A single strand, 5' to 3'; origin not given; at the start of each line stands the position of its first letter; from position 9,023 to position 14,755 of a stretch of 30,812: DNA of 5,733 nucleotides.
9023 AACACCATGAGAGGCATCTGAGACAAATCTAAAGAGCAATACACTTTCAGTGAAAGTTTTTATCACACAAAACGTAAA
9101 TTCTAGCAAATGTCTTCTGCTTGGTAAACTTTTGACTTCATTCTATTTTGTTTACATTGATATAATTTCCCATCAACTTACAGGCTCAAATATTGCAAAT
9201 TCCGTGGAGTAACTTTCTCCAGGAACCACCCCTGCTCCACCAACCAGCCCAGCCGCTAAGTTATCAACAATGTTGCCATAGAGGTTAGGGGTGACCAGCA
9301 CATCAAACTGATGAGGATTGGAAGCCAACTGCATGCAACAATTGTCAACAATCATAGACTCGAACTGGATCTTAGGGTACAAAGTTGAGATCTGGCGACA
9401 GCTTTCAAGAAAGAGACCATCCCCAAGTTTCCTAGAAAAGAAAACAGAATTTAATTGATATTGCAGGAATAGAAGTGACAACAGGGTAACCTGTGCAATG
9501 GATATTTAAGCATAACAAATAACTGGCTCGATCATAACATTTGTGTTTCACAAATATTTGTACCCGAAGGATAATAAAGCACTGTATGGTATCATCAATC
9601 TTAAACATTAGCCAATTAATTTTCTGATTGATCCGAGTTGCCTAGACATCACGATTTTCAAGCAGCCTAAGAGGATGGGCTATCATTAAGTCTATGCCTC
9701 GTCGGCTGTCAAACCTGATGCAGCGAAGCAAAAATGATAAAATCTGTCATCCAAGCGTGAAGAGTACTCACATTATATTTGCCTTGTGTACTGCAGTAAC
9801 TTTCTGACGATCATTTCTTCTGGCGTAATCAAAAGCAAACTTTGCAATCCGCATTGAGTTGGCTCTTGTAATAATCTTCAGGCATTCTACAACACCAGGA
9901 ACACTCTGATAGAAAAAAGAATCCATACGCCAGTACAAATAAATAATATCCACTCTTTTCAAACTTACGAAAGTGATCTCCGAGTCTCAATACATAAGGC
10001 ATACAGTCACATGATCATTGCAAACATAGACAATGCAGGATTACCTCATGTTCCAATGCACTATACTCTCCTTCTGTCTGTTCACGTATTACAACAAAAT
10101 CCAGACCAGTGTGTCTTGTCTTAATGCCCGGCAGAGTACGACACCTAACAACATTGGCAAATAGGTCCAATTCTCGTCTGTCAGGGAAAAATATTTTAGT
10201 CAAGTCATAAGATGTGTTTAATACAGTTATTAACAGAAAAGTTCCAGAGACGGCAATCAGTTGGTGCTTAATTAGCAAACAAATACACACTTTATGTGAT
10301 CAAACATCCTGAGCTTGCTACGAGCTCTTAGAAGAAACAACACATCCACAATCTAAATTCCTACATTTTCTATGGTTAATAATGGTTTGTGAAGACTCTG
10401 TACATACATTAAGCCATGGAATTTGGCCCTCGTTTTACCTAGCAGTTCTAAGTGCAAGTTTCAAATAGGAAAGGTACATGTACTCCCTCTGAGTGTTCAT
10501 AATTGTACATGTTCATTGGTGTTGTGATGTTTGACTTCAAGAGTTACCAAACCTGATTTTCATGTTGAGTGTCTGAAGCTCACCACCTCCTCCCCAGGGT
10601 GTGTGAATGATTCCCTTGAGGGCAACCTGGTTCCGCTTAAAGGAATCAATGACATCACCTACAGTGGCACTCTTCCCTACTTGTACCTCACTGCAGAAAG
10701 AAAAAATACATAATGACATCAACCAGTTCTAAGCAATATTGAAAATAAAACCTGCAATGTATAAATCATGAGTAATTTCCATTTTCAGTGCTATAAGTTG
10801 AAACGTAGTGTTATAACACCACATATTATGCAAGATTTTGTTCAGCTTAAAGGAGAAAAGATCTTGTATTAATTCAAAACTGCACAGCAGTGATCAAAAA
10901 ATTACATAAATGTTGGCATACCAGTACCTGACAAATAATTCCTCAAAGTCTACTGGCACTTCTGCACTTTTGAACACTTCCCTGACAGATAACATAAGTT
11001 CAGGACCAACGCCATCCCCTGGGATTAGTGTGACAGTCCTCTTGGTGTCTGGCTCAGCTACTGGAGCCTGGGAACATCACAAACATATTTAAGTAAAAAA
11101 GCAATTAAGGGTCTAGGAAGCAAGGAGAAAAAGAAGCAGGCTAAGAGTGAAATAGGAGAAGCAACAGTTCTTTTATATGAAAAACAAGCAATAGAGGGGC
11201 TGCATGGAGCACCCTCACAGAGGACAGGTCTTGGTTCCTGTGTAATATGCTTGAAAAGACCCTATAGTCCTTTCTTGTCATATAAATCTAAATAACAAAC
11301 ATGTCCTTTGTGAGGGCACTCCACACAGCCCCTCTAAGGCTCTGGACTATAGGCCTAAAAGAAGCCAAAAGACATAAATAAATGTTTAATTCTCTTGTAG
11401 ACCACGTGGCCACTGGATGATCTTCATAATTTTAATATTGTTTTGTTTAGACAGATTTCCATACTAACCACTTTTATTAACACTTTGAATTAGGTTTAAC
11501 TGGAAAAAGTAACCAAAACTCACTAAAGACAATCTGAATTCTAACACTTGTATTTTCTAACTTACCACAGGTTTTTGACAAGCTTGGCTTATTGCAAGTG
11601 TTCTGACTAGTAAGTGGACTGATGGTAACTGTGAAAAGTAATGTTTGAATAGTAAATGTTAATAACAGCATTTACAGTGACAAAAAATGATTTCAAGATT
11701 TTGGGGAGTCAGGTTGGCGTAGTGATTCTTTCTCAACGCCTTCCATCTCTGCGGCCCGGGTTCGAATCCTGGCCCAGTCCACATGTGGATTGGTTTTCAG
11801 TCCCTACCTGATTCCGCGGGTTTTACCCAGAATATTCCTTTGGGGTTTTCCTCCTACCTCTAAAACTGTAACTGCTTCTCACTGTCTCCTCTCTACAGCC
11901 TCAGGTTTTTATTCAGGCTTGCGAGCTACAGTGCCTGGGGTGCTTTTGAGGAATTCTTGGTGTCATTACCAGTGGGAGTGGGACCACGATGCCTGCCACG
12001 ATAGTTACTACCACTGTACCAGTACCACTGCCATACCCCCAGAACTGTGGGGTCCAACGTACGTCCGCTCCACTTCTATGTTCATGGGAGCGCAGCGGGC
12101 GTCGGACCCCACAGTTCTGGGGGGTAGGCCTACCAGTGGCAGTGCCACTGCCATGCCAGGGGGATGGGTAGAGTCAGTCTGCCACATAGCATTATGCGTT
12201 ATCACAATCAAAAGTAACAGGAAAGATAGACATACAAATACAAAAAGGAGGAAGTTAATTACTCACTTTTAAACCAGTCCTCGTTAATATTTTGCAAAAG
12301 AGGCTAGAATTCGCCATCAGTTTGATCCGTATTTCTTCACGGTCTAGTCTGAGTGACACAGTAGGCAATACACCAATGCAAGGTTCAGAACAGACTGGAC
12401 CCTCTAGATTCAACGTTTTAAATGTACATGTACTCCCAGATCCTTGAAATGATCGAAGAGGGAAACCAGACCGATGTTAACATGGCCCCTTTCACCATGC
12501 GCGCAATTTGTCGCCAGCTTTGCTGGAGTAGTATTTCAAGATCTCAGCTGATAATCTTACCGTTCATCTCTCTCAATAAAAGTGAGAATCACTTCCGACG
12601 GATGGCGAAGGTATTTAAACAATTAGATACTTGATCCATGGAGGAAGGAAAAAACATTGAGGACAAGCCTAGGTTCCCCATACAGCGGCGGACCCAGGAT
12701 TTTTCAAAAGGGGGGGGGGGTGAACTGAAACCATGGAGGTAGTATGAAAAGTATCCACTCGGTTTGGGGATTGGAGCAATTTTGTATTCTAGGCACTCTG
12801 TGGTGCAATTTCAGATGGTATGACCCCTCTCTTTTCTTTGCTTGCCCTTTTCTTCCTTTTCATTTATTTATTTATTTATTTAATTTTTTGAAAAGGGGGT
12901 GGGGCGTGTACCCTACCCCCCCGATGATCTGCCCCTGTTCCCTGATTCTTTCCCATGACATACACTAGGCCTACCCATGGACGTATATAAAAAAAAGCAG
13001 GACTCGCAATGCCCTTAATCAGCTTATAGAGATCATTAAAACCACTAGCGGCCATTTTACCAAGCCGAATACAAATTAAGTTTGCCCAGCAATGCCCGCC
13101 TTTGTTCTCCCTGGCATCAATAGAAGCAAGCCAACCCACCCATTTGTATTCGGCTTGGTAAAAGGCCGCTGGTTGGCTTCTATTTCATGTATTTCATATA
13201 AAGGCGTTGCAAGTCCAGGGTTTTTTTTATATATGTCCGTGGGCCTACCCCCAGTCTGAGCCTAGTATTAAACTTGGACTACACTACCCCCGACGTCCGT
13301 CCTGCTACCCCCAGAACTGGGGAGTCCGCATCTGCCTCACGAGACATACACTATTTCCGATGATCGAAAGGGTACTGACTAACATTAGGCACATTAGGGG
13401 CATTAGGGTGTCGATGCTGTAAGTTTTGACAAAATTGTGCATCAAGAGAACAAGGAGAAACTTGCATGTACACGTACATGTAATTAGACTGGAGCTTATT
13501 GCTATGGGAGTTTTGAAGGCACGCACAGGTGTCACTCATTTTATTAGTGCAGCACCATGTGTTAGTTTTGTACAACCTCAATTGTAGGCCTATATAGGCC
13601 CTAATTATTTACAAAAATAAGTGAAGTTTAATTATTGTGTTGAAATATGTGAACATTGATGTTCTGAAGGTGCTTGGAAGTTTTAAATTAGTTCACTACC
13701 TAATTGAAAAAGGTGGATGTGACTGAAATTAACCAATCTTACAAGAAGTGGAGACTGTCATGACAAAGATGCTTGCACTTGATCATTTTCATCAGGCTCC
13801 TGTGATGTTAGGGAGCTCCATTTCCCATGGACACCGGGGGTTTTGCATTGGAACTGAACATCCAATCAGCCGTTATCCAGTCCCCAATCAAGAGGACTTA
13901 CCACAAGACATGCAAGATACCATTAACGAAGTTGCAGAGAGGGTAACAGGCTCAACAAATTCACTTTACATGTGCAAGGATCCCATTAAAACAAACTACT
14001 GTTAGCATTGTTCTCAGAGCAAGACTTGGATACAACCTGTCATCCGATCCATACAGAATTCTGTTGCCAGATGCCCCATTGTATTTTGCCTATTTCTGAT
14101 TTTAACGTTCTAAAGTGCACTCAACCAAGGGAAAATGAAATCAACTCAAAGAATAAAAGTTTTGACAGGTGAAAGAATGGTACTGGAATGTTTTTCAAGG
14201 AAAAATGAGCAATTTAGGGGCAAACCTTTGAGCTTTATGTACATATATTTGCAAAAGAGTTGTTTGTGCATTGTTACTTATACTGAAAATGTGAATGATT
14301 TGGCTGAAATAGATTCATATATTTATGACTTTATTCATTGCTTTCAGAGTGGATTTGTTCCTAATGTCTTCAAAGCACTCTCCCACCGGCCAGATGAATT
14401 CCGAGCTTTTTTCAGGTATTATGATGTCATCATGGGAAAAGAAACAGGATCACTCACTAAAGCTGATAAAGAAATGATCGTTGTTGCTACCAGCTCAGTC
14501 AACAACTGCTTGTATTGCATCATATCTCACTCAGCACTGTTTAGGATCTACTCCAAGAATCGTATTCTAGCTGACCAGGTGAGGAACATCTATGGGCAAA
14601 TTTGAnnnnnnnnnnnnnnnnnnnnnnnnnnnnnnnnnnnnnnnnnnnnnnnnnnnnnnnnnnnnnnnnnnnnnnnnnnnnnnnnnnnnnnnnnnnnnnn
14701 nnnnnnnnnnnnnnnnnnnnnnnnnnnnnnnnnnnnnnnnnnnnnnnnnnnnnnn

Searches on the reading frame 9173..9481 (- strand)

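Call 47: search_protein_families(library=pfam, proteins=[window:9173-9481:-], max_evalue=0.01)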
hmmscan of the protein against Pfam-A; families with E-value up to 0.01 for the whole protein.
window:9173-9481:- (102 aa): 1 family
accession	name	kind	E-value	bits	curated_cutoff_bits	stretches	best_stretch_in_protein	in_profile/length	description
PF00180.25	Iso_dh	-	3.1e-20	73.1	27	1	24-101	197-276/348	Isocitrate/isopropylmalate dehydrogenase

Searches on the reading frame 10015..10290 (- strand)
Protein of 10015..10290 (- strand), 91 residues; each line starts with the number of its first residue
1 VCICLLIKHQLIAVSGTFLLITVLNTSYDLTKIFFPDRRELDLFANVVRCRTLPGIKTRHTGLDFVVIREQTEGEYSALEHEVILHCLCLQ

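Call 47: search_protein_families(library=pfam, proteins=[window:10015-10290:-], max_evalue=0.01)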
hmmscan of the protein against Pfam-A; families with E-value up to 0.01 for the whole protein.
window:10015-10290:- (91 aa): 1 family
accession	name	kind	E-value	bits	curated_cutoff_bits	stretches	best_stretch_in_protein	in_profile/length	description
PF00180.25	Iso_dh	-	1.1e-05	25.3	27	1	38-82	91-142/348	Isocitrate/isopropylmalate dehydrogenase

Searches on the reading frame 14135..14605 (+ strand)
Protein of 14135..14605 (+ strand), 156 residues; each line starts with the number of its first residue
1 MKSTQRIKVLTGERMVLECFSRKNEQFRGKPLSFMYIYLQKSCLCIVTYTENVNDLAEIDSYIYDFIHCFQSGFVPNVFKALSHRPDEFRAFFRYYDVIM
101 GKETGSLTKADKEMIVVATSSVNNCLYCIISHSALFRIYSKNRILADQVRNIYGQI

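Call 47: search_protein_families(library=pfam, proteins=[window:14135-14605:+], max_evalue=0.01)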
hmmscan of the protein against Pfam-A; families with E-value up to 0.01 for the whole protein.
window:14135-14605:+ (156 aa): 1 family
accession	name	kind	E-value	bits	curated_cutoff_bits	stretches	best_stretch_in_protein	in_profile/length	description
PF02627.25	CMD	-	2.1e-08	34.5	23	1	86-137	1-50/84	Carboxymuconolactone decarboxylase family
